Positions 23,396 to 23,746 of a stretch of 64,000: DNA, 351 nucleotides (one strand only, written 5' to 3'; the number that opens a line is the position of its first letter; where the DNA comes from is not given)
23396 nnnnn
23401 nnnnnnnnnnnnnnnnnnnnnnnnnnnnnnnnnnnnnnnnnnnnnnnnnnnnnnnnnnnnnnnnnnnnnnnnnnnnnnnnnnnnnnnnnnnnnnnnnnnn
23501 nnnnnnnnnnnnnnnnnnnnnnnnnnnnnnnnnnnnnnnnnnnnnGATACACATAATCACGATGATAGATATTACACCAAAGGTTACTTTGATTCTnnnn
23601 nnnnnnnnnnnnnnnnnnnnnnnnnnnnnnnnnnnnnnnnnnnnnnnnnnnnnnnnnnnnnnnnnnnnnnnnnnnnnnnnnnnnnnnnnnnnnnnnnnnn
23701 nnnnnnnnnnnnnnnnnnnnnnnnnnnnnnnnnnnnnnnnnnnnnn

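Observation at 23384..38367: Recurrent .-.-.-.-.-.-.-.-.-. histidine repeat in seven fiber genes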

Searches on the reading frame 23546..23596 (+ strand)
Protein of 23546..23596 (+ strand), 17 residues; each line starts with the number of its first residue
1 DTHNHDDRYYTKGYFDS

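Call 19: search_solved_structures(query=A1, max_evalue=10, show_alignments=5)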
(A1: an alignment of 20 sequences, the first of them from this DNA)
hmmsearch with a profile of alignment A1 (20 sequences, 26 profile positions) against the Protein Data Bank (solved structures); distinct sequences matched with E-value up to 10: 2.
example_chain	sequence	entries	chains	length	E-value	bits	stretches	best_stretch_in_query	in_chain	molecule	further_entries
6v8i_BN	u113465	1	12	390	0.14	15.5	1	1-24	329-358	Fiber Upper, gp68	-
4b9p_A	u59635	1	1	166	0.83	13.1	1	10-20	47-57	TYPE 3A CELLULOSE-BINDING DOMAIN PROTEIN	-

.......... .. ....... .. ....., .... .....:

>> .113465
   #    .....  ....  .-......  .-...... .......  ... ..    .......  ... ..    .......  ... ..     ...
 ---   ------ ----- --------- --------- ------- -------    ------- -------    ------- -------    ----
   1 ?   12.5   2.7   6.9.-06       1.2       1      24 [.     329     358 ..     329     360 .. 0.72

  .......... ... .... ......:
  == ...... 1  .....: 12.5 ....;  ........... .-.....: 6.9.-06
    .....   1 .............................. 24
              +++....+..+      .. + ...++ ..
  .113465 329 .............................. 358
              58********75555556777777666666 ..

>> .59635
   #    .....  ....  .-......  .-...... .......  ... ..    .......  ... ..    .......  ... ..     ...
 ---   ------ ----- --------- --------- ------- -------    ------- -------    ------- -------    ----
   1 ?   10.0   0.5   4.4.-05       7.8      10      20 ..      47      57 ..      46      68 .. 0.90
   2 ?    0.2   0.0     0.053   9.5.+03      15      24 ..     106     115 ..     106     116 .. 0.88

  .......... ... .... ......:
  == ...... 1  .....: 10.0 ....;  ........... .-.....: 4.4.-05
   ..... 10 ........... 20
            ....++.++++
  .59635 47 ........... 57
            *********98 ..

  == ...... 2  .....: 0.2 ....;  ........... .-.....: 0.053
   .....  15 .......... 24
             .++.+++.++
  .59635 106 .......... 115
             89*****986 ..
